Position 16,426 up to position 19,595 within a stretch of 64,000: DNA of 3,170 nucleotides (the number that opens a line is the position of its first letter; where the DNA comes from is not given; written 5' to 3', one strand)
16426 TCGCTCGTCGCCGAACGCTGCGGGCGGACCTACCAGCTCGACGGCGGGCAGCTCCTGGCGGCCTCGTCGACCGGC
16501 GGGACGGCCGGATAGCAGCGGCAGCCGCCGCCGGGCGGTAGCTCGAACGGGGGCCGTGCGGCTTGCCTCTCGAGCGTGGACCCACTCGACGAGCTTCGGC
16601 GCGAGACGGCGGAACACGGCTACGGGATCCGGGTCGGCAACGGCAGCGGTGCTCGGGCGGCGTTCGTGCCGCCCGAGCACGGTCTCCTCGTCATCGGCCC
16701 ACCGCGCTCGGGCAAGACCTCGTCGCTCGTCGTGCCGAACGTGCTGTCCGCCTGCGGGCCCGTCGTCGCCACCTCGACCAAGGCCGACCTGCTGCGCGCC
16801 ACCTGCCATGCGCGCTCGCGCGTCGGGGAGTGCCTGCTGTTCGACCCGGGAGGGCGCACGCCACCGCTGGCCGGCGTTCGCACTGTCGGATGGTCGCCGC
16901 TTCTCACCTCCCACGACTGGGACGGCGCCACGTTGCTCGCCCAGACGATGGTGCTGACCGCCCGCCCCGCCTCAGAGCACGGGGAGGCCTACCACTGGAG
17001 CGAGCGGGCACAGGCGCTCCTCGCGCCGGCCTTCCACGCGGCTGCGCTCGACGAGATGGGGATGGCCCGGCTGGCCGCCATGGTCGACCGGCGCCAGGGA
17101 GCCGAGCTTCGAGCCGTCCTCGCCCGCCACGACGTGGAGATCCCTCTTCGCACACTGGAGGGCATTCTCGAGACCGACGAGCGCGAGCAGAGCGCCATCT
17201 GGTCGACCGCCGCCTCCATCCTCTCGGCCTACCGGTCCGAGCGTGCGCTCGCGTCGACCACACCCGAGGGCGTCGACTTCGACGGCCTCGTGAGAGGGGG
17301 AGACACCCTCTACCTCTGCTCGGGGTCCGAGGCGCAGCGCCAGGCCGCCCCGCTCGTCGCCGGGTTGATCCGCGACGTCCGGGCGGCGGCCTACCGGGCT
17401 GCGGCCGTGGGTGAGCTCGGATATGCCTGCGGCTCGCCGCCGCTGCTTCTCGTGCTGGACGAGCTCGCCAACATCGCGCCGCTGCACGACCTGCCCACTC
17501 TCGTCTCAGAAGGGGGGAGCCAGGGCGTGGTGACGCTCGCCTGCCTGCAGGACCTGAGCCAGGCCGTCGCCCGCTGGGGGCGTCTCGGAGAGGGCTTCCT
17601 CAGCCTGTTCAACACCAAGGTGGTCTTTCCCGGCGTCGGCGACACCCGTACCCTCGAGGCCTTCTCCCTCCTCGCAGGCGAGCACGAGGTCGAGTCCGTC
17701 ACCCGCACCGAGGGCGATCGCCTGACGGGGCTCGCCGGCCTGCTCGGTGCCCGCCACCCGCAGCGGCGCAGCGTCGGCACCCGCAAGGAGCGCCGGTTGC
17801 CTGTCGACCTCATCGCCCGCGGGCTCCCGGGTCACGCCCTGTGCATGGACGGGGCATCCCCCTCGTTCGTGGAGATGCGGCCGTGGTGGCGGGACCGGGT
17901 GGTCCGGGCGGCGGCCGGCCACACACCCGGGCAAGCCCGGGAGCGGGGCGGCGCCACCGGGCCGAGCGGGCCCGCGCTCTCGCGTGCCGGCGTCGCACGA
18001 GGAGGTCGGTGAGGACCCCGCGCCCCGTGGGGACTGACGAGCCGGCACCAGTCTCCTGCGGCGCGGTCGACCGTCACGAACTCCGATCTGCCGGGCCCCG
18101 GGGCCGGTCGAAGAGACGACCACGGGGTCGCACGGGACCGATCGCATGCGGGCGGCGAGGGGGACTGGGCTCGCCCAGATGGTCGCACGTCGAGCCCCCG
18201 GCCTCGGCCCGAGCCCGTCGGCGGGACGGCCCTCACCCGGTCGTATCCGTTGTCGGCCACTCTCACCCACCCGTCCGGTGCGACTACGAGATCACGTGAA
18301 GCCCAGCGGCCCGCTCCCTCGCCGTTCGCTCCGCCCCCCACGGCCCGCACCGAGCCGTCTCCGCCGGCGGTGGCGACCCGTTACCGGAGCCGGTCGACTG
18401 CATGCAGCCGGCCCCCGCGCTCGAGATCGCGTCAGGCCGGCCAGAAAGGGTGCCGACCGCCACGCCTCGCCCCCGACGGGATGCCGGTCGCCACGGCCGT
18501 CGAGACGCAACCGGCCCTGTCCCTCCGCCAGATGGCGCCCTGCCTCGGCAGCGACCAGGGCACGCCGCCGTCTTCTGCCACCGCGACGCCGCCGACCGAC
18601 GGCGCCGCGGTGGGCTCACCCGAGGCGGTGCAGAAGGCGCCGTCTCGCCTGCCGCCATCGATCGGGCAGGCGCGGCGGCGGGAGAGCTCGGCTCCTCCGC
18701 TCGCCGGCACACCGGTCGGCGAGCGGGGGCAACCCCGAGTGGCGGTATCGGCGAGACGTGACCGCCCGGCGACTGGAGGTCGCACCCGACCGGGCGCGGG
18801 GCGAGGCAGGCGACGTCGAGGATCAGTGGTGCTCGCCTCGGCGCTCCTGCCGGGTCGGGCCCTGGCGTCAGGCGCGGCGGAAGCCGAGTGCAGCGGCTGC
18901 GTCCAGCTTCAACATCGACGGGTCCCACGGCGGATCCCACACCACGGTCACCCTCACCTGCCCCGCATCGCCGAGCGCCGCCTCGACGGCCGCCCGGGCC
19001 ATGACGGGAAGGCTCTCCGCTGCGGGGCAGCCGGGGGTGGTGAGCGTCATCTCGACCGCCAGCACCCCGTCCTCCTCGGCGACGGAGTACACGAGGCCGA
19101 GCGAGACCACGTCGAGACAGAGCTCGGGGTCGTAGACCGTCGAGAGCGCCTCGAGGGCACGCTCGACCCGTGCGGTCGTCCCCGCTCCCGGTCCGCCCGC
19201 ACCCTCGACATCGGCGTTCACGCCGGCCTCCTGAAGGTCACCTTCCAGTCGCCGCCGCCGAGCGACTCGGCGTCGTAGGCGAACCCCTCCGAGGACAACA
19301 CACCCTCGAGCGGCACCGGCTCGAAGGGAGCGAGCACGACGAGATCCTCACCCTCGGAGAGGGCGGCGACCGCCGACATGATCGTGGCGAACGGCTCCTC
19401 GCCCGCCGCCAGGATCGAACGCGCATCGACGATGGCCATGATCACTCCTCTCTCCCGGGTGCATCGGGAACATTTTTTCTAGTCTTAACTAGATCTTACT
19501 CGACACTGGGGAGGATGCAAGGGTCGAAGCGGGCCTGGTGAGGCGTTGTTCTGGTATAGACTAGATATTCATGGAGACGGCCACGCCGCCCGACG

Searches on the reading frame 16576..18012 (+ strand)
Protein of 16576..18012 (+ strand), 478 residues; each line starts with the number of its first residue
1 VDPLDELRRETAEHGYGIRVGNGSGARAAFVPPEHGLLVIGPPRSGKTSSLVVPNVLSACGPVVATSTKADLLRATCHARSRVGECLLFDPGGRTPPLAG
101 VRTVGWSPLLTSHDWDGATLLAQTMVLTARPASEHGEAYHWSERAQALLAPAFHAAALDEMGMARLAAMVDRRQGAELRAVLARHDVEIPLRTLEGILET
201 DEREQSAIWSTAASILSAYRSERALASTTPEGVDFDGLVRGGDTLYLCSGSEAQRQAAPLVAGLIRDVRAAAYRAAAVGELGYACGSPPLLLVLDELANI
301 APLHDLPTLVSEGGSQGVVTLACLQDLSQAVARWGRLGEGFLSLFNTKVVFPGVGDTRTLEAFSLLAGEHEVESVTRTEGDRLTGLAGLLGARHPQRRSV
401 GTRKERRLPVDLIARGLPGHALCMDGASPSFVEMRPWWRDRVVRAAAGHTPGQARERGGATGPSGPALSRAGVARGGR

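Call 4: search_protein_families(library=pfam, proteins=[window:16576-18012:+], max_evalue=0.01)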
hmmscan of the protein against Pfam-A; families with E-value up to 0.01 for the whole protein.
window:16576-18012:+ (478 aa): 3 families
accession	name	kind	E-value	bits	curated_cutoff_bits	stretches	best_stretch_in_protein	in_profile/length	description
PF12696.13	TraG-D_C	-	1.3e-19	70.8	22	1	289-414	1-122/126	TraM recognition site of TraD and TraG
PF02534.20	T4SS-DNA_transf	-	2.2e-16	60.2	20.1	1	20-379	34-394/468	Type IV secretory system Conjugative DNA transfer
PF10412.15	TrwB_AAD_bind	-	7.7e-09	35.3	20.5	1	290-378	246-334/387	Type IV secretion-system coupling protein DNA-binding domain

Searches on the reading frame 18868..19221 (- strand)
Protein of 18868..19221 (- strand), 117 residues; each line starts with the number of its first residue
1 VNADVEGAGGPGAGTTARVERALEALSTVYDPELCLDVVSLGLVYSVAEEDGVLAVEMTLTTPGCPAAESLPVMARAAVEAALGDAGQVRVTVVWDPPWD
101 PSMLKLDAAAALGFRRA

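Call 4: search_protein_families(library=pfam, proteins=[window:18868-19221:-], max_evalue=0.01)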
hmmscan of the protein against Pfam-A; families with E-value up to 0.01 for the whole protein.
window:18868-19221:- (117 aa): 1 family
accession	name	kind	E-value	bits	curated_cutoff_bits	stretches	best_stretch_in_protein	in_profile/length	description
PF01883.24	FeS_assembly_P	-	3.8e-18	66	23.5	1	21-92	3-72/73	Iron-sulfur cluster assembly protein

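Call 6: search_protein_families(library=ncbifam, proteins=[window:18868-19221:-], max_evalue=0.1)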
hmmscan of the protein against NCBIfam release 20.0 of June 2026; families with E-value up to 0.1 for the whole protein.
window:18868-19221:- (117 aa): 5 families
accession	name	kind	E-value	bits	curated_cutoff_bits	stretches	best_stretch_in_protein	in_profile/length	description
TIGR02945.1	SUF_assoc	equivalog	9.7e-26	90.1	143.4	1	20-113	4-97/99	SUF system Fe-S cluster assembly protein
TIGR03406.1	FeS_long_SufT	hypoth_equivalog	2.6e-20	72.9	202.6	1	17-113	73-173/174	putative Fe-S cluster assembly protein SufT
NF041868.1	paad_haloarch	equivalog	1.2e-17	64.2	180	1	12-104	21-112/127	1,2-phenylacetyl-CoA epoxidase subunit PaaD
TIGR02159.1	PA_CoA_Oxy4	equivalog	3.4e-10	40.4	108.15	1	29-109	1-80/146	1,2-phenylacetyl-CoA epoxidase subunit PaaD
TIGR02994.1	ectoine_eutE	equivalog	0.022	13.7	402.7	1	16-95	166-243/325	N(2)-acetyl-L-2,4-diaminobutanoate deacetylase DoeB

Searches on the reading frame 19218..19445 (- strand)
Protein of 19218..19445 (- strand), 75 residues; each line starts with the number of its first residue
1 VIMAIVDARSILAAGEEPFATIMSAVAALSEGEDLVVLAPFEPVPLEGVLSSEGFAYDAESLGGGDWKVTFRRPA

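Call 4: search_protein_families(library=pfam, proteins=[window:19218-19445:-], max_evalue=0.01)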
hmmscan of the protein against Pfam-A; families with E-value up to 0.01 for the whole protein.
window:19218-19445:- (75 aa): 1 family
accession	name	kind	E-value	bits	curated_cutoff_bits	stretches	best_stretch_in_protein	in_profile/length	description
PF10006.14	DUF2249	-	8.5e-16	58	29.5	1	6-73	2-70/70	Uncharacterized conserved protein (DUF2249)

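Call 6: search_protein_families(library=ncbifam, proteins=[window:19218-19445:-], max_evalue=0.1)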
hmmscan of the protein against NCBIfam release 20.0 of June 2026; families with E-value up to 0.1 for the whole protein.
window:19218-19445:- (75 aa): 0 families
